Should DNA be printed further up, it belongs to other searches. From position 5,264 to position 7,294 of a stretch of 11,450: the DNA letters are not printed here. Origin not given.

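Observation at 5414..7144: Class-B (cobalamin-dependent) radical-SAM enzyme of unknown specificity in a housekeeping neighbourhood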

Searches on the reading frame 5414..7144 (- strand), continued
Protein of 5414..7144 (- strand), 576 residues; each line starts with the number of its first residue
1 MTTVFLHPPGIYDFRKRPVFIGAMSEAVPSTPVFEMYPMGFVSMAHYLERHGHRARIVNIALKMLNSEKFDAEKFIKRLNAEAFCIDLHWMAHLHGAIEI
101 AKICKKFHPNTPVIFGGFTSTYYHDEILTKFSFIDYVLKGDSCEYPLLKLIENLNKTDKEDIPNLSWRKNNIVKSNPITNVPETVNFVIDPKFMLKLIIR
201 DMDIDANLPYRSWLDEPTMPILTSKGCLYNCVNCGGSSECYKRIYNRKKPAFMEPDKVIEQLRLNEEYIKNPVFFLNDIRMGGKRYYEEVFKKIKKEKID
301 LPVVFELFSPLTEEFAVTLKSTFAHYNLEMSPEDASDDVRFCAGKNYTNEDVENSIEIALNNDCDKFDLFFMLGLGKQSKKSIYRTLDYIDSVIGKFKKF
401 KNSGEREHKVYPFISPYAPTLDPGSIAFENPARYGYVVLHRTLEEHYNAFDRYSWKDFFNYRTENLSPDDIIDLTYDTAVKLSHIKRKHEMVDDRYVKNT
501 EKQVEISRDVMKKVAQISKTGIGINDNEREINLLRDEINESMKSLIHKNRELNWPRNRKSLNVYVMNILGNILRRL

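Call 54: search_protein_families(library=pfam, proteins=[L056:7735-8460:+, L005:1265-1888:+, L002:350-2071:+, L005:738-1217:-, L034:4007-5923:+, L049:8666-9010:+, L066:4590-5939:+, L030:2972-4930:+, L071:8010-9005:+, L026:4261-5427:+], max_evalue=0.0001)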
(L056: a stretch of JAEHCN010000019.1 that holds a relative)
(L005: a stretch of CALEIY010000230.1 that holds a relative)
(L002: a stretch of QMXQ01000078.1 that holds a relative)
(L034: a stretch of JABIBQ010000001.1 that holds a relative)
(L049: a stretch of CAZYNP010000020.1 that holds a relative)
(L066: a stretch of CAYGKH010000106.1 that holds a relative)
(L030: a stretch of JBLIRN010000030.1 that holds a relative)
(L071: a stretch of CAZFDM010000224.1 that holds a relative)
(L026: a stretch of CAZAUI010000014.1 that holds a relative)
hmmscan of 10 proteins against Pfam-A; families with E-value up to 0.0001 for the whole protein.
L056:7735-8460:+ (241 aa): 2 families
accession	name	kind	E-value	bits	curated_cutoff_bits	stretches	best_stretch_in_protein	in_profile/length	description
PF03205.20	MobB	-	2.5e-24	86.1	26.6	1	4-112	1-109/133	Molybdopterin guanine dinucleotide synthesis protein B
PF04060.18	FeS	-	1.1e-06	28.7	23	1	148-178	1-32/33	Putative Fe-S cluster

L005:1265-1888:+ (207 aa): 2 families
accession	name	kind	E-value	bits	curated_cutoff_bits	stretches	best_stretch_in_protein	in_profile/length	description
PF12804.13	NTP_transf_3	-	1.8e-36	126.1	27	1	3-147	1-147/160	MobA-like NTP transferase domain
PF01128.25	IspD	-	6.2e-06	26.6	27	1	1-122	1-127/221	2-C-methyl-D-erythritol 4-phosphate cytidylyltransferase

L002:350-2071:+ (573 aa): 1 family
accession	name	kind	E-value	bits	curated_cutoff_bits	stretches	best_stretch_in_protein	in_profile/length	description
PF00374.24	NiFeSe_Hases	-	4e-76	257.4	25.8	2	165-559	152-508/508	Nickel-dependent hydrogenase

L005:738-1217:- (159 aa): 1 family
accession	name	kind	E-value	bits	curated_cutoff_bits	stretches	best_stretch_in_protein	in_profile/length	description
PF01750.23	HycI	-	3.3e-22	79.2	23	1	21-149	1-129/130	Hydrogenase maturation protease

L034:4007-5923:+ (638 aa): 2 families
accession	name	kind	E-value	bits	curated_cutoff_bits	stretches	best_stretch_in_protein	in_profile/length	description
PF01578.25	Cytochrom_C_asm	-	1.1e-25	91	29.9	1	99-271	12-197/212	Cytochrome C assembly protein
PF16327.10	CcmF_C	-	4.4e-10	39.7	28.7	1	341-510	44-228/323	Cytochrome c-type biogenesis protein CcmF C-terminal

L049:8666-9010:+ (114 aa): 0 families

L066:4590-5939:+ (449 aa): 3 families
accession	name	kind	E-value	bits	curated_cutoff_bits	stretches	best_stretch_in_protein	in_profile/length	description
PF01979.26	Amidohydro_1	-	1.6e-65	222.1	25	1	53-421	1-344/345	Amidohydrolase family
PF07969.17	Amidohydro_3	-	2.3e-18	67.4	29.7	1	255-423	302-472/472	Amidohydrolase family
PF22039.1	HUTI_composite_bact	-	6.3e-05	22.9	25.5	0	19-43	1-25/26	Imidazolonepropionase-like composite domain, bacteria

L030:2972-4930:+ (652 aa): 6 families
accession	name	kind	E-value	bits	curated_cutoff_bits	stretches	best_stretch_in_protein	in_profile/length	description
PF00009.33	GTP_EFTU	-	9.9e-38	130.1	26.5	1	17-179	2-182/188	Elongation factor Tu GTP binding domain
PF09106.17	SelB-wing_2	-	4e-18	65.7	22.3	1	465-516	3-54/57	Elongation factor SelB, winged helix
PF09107.17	SelB-wing_3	-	1.3e-17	63.4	23.2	1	602-647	2-47/47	Elongation factor SelB, winged helix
PF03144.31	GTP_EFTU_D2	-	1.5e-14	54.6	30.3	1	209-276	1-73/73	Elongation factor Tu domain 2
PF25461.1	Beta-barrel_SelB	-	4.3e-13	49.8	27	1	292-373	6-79/80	Selenocysteine-specific elongation factor, beta-barrel domain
PF01926.29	MMR_HSR1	-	4.1e-07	30.5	21.9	1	23-117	4-100/113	50S ribosome-binding GTPase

L071:8010-9005:+ (331 aa): 2 families
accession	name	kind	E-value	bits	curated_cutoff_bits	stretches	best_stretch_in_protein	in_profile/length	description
PF00849.27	PseudoU_synth_2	-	5.6e-39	134.2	26.8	1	100-254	2-152/152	RNA pseudouridylate synthase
PF01479.30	S4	-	4.8e-12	45.9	22.8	1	27-72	2-48/48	S4 domain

L026:4261-5427:+ (388 aa): 3 families
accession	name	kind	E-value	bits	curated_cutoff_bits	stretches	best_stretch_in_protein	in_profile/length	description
PF02754.22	CCG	-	1.9e-41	140.5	20.6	2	277-364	1-84/85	Cysteine-rich domain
PF13183.11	Fer4_8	-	9.2e-10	39.4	27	1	14-91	2-68/68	4Fe-4S dicluster domain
PF13534.11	Fer4_17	-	1.2e-08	35.8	22.2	1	16-91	1-60/61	4Fe-4S dicluster domain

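Call 55: find_encoding_contigs(protein=P0003, flank=8000, max_places=2)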
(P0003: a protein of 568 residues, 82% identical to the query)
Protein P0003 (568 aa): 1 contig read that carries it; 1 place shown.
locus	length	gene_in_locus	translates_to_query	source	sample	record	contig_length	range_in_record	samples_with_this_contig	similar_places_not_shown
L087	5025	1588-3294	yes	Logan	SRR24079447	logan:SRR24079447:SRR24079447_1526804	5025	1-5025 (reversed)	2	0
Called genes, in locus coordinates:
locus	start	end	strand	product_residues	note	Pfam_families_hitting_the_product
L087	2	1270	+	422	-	?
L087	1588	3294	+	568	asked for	PF02310:B12-binding, PF04055:Radical_SAM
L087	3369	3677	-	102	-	PF00338:Ribosomal_S10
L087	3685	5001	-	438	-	PF00009:GTP_EFTU, PF01926:MMR_HSR1 (faint), PF03144:GTP_EFTU_D2, PF03143:GTP_EFTU_D3, PF22594:GTP-eEF1A_C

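Call 56: find_encoding_contigs(protein=P0009, flank=10000, max_places=2)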
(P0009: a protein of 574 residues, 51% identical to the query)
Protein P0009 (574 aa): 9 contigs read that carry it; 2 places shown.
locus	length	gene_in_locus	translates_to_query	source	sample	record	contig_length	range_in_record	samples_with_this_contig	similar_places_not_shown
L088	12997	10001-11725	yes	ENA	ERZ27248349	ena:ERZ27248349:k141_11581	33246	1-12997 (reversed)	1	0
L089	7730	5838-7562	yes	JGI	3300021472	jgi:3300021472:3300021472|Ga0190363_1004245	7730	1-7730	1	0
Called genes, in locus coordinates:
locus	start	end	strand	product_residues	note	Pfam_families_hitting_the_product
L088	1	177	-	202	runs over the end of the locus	PF00177:Ribosomal_S7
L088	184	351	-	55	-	PF00253:Ribosomal_S14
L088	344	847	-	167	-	PF00281:Ribosomal_L5, PF00673:Ribosomal_L5_C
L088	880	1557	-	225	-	PF01479:S4, PF00900:Ribosomal_S4e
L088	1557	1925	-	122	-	PF16906:Ribosomal_L26, PF00467:KOW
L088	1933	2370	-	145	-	PF00238:Ribosomal_L14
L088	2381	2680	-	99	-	PF00366:Ribosomal_S17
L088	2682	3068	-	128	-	PF01868:RNase_P-MRP_p29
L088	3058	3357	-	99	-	PF01253:SUI1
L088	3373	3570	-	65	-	PF00831:Ribosomal_L29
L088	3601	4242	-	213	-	PF07650:KH_2, PF00189:Ribosomal_S3_C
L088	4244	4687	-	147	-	PF00237:Ribosomal_L22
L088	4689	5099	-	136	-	PF00203:Ribosomal_S19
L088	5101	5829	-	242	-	PF00181:Ribosomal_L2_N (weak), PF03947:Ribosomal_L2_C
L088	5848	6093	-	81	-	PF00276:Ribosomal_L23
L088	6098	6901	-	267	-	PF00573:Ribosomal_L4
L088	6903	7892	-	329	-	PF00297:Ribosomal_L3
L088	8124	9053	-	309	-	PF00348:polyprenyl_synt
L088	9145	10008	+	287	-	PF04055:Radical_SAM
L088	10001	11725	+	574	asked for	PF02310:B12-binding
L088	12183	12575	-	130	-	PF04986:Y2_Tnp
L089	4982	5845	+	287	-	PF04055:Radical_SAM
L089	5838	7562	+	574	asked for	PF02310:B12-binding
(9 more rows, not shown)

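Call 57: search_protein_families(library=ncbifam, proteins=[L088:9145-10008:+, L013:5070-5978:+, L086:949-2013:+, L088:8124-9053:-, L081:11702-12790:+, L081:3046-3897:-, L066:4590-5939:+, L087:2-1270:+], max_evalue=0.000001)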
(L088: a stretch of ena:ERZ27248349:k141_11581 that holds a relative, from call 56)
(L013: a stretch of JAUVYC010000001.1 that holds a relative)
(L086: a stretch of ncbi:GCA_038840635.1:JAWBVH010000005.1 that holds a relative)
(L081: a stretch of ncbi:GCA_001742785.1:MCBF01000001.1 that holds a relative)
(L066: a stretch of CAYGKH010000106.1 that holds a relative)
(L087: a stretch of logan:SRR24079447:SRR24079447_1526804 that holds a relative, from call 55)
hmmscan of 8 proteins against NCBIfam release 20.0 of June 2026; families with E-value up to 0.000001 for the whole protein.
L088:9145-10008:+ (287 aa): 9 families
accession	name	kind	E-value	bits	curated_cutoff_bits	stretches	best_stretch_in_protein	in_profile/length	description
TIGR03961.1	rSAM_PTO1314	hypoth_equivalog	9.8e-10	38.2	306.05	1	28-250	32-265/332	PTO1314 family radical SAM protein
TIGR04546.1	rSAM_ahbC_deAc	equivalog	8.1e-09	34.7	650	1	23-125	43-157/390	12,18-didecarboxysiroheme deacetylase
NF047865.1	rSAM_PapB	equivalog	1.4e-08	34.4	340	1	21-244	5-262/330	PapB family radical SAM/SPASM ranthipeptide maturase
NF050035.1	rSAM_WgK_link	exception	3.8e-08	32.7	650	1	21-125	11-129/367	radical SAM/SPASM peptide maturase WgkB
TIGR04317.1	W_rSAM_matur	equivalog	4.4e-08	32.6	380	1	21-141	6-139/349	tungsten cofactor oxidoreductase radical SAM maturase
TIGR04054.1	rSAM_NirJ1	equivalog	2e-07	30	650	1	24-126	41-155/387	putative heme d1 biosynthesis radical SAM protein NirJ1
TIGR04250.1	SCM_rSAM_ScmE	equivalog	3.3e-07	29.5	400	1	21-125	5-123/358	SynChlorMet cassette radical SAM/SPASM protein ScmE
TIGR04084.1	rSAM_AF0577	subfamily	4.2e-07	29.2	225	1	26-134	4-121/347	TIGR04084 family radical SAM/SPASM domain-containing protein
TIGR03977.1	rSAM_pair_HxsC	equivalog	5.1e-07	28.9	267.9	1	22-89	28-94/292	His-Xaa-Ser system radical SAM maturase HxsC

L013:5070-5978:+ (302 aa): 29 families (the best 25 are shown)
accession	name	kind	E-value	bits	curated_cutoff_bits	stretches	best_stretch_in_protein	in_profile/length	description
TIGR03961.1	rSAM_PTO1314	hypoth_equivalog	3.5e-37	128.4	306.05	1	23-261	20-267/332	PTO1314 family radical SAM protein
TIGR04054.1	rSAM_NirJ1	equivalog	8.5e-17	60.8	650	1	30-198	40-219/387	putative heme d1 biosynthesis radical SAM protein NirJ1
TIGR04546.1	rSAM_ahbC_deAc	equivalog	1.1e-16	60.6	650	1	19-198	33-222/390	12,18-didecarboxysiroheme deacetylase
TIGR04051.1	rSAM_NirJ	equivalog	4.6e-16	58.7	515.45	1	31-180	7-167/354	heme d1 biosynthesis radical SAM protein NirJ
TIGR03470.1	HpnH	equivalog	6.4e-14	51.7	225.05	1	25-247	27-262/318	adenosyl-hopene transferase HpnH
NF050035.1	rSAM_WgK_link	exception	2.9e-13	49.5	650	1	23-155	6-148/367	radical SAM/SPASM peptide maturase WgkB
TIGR04250.1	SCM_rSAM_ScmE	equivalog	3.9e-12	45.8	400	1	30-176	7-165/358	SynChlorMet cassette radical SAM/SPASM protein ScmE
TIGR04347.1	pseudo_SAM_Halo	equivalog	6.1e-12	45.5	525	1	23-198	36-221/390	TIGR04347 family pseudo-SAM/SPASM protein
TIGR02668.1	moaA_archaeal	equivalog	1.1e-11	44.3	325.25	1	30-179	14-176/303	GTP 3',8-cyclase MoaA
NF033640.1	N_Twi_rSAM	subfamily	2.4e-11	43.4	170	1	21-190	106-310/398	twitch domain-containing radical SAM protein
TIGR04103.1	rSAM_nif11_3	equivalog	7.9e-11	41.2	725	1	28-197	7-187/412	nif11-class peptide radical SAM maturase 3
TIGR04317.1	W_rSAM_matur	equivalog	1.1e-10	41.2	380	1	30-169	8-164/349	tungsten cofactor oxidoreductase radical SAM maturase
NF001199.0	PRK00164.2-1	equivalog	1.4e-10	40.8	231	1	30-211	16-211/308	GTP 3',8-cyclase MoaA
NF045574.1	sacti_mat_StsB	exception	1.9e-10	40.2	625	1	4-185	75-266/466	StsB family radical SAM/SPASM domain sactipeptide maturase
TIGR04133.1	rSAM_w_lipo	hypoth_equivalog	2.3e-10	40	425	1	32-231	30-246/350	TIGR04133 family radical SAM/SPASM protein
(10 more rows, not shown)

L086:949-2013:+ (354 aa): 4 families
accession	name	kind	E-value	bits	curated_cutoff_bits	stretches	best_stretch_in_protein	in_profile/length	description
TIGR04337.1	AmmeMemoSam_rS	hypoth_equivalog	1.4e-89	300.4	220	1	11-337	4-330/349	AmmeMemoRadiSam system radical SAM enzyme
TIGR02493.1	PFLA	equivalog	1.9e-11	43.8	231.75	1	84-258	23-198/235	pyruvate formate-lyase-activating protein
TIGR02495.1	NrdG2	equivalog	1.1e-10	41.2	131.15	1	75-246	15-184/193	anaerobic ribonucleoside-triphosphate reductase activating protein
TIGR02494.1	PFLE_PFLC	subfamily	1.1e-07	31.5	174.35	1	81-258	76-255/293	glycyl-radical enzyme activating protein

L088:8124-9053:- (309 aa): 16 families
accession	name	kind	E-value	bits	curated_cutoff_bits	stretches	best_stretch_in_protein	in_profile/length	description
NF040698.1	IdsA_Meth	equivalog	2.2e-60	204.6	468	1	6-307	7-325/328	short chain isoprenyl diphosphate synthase IdsA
NF041169.1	f2_encap_cargo4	exception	4.8e-50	170.7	450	1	40-291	49-314/334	family 2 encapsulin nanocompartment cargo protein polyprenyl transferase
NF041003.1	GGPP_syn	equivalog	2.6e-41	141.8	500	1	6-306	2-322/326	geranylgeranyl diphosphate synthase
TIGR02748.1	GerC3_HepT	equivalog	2.1e-40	138.8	456.55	1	39-305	41-314/319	heptaprenyl diphosphate synthase component II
NF008140.0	PRK10888.1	equivalog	1.5e-39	136.2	412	1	40-301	43-314/323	octaprenyl diphosphate synthase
NF040627.1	GFPS_Meth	equivalog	3.3e-38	131.7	600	1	10-238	9-239/285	geranylfarnesyl diphosphate synthase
NF045628.1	HxpDPsynlarge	equivalog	4e-33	114.7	500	1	29-303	22-304/311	hexaprenyl-diphosphate synthase large subunit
NF040936.1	hexpp_archaea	equivalog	7.9e-33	113.9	400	1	6-265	3-256/275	hexaprenyl pyrophosphate synthase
TIGR02749.1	prenyl_cyano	equivalog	2e-32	112.5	383.2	1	40-306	43-318/322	solanesyl diphosphate synthase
NF045549.1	GGPPsyn_IdsB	equivalog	8.8e-32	110.5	475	1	40-292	64-331/346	geranylgeranyl diphosphate synthase IdsB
NF045485.1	FPPsyn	subfamily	5.1e-31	107.9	275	1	9-217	4-226/288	farnesyl diphosphate synthase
NF042417.1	NPPPS_Mycobact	equivalog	1.7e-30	106.2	600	1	31-296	45-321/335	nonaprenyl/(2E,6E)-farnesyl/geranylgeranyl diphosphat synthase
NF040789.2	gerfarn_diphsyn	equivalog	1.1e-26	93.8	560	1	66-306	87-341/345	geranylfarnesyl diphosphate synthase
NF045685.1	GGPPSynCrtE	equivalog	1.2e-24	86.9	460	1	12-218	13-232/293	geranylgeranyl diphosphate synthase CrtE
NF007877.0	PRK10581.1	equivalog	1.7e-17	63.5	321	1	37-216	40-233/299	(2E,6E)-farnesyl diphosphate synthase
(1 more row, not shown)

L081:11702-12790:+ (362 aa): 12 families
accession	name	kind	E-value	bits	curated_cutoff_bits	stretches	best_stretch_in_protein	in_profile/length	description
TIGR02032.1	GG-red-SF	subfamily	2.3e-63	214.7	158.8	1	4-292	1-297/297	geranylgeranyl reductase family protein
TIGR02023.1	BchP-ChlP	subfamily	6.9e-35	120.8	343.3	1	4-335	1-340/388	geranylgeranyl diphosphate reductase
NF041160.1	DGGPL_Thplmales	equivalog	1.1e-29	103.6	780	1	1-296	1-313/396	digeranylgeranylglycerophospholipid reductase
NF041080.1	DGGGPL_reductase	equivalog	1.1e-28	100.3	580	2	190-300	205-319/447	digeranylgeranylglycerophospholipid reductase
TIGR02028.1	ChlP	equivalog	4.5e-17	61.9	505.3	1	8-301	5-313/398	geranylgeranyl reductase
NF045655.1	MkRedMenJ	equivalog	4.4e-15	55.5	700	1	3-296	4-319/406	menaquinone reductase MenJ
NF041385.1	Dggglyphlred_Halo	equivalog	1.7e-14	53.2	700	1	2-211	3-222/405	digeranylgeranylglycerophospholipid reductase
NF049967.1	QhpG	equivalog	1.3e-13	50.7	240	1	7-231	2-215/423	flavin-dependent monooxygenase QhpG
NF007542.0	PRK10157.1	subfamily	3.8e-10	39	610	1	4-163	6-173/428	FAD-dependent oxidoreductase FixC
NF008519.0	PRK11445.1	equivalog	2.9e-08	33.4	303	0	1-56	1-57/355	FAD-binding protein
NF007450.0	PRK10015.1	subfamily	3.5e-08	32.6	466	1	2-164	4-174/429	FAD-dependent oxidoreductase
NF003585.0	PRK05249.1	equivalog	2.3e-07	29.8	465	1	2-45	5-49/464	Si-specific NAD(P)(+) transhydrogenase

L081:3046-3897:- (283 aa): 21 families
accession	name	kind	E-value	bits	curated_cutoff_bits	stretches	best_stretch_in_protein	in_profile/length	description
TIGR01475.1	ubiA_other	subfamily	3e-95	318.9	180.8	1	4-283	2-282/282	UbiA-like polyprenyltransferase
NF009524.0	PRK12886.1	equivalog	4.5e-95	318.3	387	1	2-282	6-285/291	prenyltransferase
NF041586.1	MqnP_DT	exception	1.8e-87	293.6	430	1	6-282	2-277/277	menaquinone biosynthesis prenyltransferase MqnP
NF009526.0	PRK12888.1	equivalog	1.2e-82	277.7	364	1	3-282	14-295/301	4-hydroxybenzoate octaprenyltransferase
NF041584.1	MqnP_SCO4491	exception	4.2e-72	243.3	420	1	3-282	2-283/285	menaquinone biosynthesis prenyltransferase MqnP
NF041585.1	MqnP_Cj_Hp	exception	4.8e-72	242.8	375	1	6-280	3-280/281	menaquinone biosynthesis prenyltransferase MqnP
NF009515.0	PRK12874.1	equivalog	2e-69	234.1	392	1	3-282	7-289/291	4-hydroxybenzoate polyprenyltransferase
NF009609.0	PRK13106.1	equivalog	9.3e-60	202.5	349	1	5-282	16-296/301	prenyltransferase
NF009532.0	PRK12895.1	equivalog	1.2e-58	198.8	414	1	5-282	4-281/286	prenyltransferase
NF009517.0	PRK12876.1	equivalog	5.1e-37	127.9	419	1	9-277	9-292/300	prenyltransferase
TIGR01474.1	ubiA_proteo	equivalog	1.6e-36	126.3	275.45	1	20-281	21-281/282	4-hydroxybenzoate octaprenyltransferase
NF009523.0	PRK12884.1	equivalog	1.9e-23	83.1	269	1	2-254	2-249/279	prenyltransferase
NF009521.0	PRK12882.1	equivalog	8.7e-19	67.8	296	1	5-248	6-246/280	geranylgeranylglycerol-phosphate geranylgeranyltransferase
NF009514.0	PRK12873.1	equivalog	9.4e-19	67.9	246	1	29-240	38-252/297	4-hydroxybenzoate polyprenyltransferase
NF003349.0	PRK04375.1-2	equivalog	5.9e-16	58.5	246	1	25-173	46-195/318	heme o synthase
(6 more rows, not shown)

L066:4590-5939:+ (449 aa): 36 families (the best 25 are shown)
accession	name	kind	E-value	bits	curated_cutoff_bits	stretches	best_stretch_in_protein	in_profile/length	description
NF006549.0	PRK09045.1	equivalog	1.3e-83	281.1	540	1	2-447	11-439/444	TRZ/ATZ family hydrolase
NF005557.0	PRK07228.1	equivalog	9.3e-73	245.4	522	2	245-444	234-434/445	5'-deoxyadenosine deaminase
NF004701.0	PRK06038.1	equivalog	4.2e-70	236.6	609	2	245-437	227-416/432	N-ethylammeline chlorohydrolase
NF006252.0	PRK08393.1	equivalog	9.7e-63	212.6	617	2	245-447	224-423/424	N-ethylammeline chlorohydrolase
NF006055.0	PRK08203.1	equivalog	2.7e-56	191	532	1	16-447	24-450/455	8-oxoguanine deaminase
NF006269.1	PRK08418.1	equivalog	3.2e-55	187.5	320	1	15-412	18-400/408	aminofutalosine deaminase family hydrolase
NF004995.0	PRK06380.1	subfamily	1.3e-52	179.2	567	2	244-434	220-410/418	metal-dependent hydrolase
NF006056.0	PRK08204.1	subfamily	1.3e-50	172.5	391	2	261-446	245-439/449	hypothetical protein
NF005211.0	PRK06687.1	equivalog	3.8e-50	170.9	703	2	245-426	231-412/419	TRZ/ATZ family protein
NF012037.0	PRK15493.1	equivalog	6.1e-45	153.8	779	2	245-438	232-424/435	bifunctional S-methyl-5'-thioadenosine deaminase/S-adenosylhomocysteine deaminase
NF009059.0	PRK12393.1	equivalog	3.9e-44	151.1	543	1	19-442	29-450/460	amidohydrolase family protein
NF006681.0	PRK09229.1-2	equivalog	1.4e-43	149.3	362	1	245-431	250-433/451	formimidoylglutamate deiminase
NF005540.0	PRK07203.1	equivalog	5.2e-39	134.1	444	2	245-444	240-435/444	putative aminohydrolase SsnA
TIGR03314.1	Se_ssnA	subfamily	2.6e-37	128.7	455.5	1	13-444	15-434/441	putative selenium metabolism protein SsnA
TIGR02967.1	guan_deamin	equivalog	1.4e-35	123.1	375.4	2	263-396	241-370/401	guanine deaminase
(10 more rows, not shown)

L087:2-1270:+ (422 aa): 0 families

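Call 65: search_protein_families(library=pfam, proteins=[L001:2501-3421:-, L001:3449-4639:-, L001:4823-6250:-, L087:2-1270:+, L049:8666-9010:+], max_evalue=0.001)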
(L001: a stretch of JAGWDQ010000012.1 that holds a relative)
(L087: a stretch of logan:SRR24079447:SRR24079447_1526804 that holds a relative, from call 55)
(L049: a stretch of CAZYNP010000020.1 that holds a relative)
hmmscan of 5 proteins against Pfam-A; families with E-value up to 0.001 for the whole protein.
L001:2501-3421:- (306 aa): 1 family
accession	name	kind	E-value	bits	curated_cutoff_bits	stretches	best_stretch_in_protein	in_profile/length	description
PF00294.29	PfkB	-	3.4e-44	151.8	25.8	1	9-291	3-299/302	pfkB family carbohydrate kinase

L001:3449-4639:- (396 aa): 1 family
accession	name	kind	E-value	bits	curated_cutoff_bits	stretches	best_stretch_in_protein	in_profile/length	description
PF00291.31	PALP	-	1.8e-41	142.9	35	1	57-379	5-295/295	Pyridoxal-phosphate dependent enzyme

L001:4823-6250:- (475 aa): 0 families

L087:2-1270:+ (422 aa): 1 family
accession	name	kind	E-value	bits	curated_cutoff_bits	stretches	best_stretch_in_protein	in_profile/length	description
PF01970.21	TctA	-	4e-41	141.5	28.9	1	25-407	2-422/423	Tripartite tricarboxylate transporter TctA family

L049:8666-9010:+ (114 aa): 0 families
